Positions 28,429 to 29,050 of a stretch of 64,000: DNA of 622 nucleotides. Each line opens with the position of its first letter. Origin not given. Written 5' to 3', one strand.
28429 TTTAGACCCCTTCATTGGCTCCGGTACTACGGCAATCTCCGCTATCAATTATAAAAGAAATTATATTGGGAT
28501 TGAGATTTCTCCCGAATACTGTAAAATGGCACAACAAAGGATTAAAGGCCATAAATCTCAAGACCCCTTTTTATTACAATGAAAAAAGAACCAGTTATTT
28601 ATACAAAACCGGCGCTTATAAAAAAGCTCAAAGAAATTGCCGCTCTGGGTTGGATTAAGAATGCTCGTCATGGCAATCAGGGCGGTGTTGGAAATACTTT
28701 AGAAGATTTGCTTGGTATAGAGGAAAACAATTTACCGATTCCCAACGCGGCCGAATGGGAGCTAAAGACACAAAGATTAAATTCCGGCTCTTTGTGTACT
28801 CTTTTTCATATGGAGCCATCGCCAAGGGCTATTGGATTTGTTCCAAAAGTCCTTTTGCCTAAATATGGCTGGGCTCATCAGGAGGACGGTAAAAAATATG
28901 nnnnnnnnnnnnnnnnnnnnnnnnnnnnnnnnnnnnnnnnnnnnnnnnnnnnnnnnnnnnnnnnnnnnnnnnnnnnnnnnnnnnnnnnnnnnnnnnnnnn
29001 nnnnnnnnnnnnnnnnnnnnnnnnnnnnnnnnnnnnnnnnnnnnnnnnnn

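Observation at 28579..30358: MvaI/BcnI-family restriction enzyme translationally coupled to an uncharacterised two-TM protein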

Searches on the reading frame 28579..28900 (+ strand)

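Call 51: search_solved_structures(query=window:28579-28900:+, max_evalue=0.01, show_alignments=3)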
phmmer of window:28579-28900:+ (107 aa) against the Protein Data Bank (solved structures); distinct sequences matched with E-value up to 0.01: 2.
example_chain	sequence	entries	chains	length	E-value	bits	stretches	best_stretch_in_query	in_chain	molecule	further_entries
2oa9_A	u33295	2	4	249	1.4e-08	37.9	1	16-85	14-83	R.MvaI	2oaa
2odh_A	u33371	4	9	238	8.1e-06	29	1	7-81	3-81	R.BcnI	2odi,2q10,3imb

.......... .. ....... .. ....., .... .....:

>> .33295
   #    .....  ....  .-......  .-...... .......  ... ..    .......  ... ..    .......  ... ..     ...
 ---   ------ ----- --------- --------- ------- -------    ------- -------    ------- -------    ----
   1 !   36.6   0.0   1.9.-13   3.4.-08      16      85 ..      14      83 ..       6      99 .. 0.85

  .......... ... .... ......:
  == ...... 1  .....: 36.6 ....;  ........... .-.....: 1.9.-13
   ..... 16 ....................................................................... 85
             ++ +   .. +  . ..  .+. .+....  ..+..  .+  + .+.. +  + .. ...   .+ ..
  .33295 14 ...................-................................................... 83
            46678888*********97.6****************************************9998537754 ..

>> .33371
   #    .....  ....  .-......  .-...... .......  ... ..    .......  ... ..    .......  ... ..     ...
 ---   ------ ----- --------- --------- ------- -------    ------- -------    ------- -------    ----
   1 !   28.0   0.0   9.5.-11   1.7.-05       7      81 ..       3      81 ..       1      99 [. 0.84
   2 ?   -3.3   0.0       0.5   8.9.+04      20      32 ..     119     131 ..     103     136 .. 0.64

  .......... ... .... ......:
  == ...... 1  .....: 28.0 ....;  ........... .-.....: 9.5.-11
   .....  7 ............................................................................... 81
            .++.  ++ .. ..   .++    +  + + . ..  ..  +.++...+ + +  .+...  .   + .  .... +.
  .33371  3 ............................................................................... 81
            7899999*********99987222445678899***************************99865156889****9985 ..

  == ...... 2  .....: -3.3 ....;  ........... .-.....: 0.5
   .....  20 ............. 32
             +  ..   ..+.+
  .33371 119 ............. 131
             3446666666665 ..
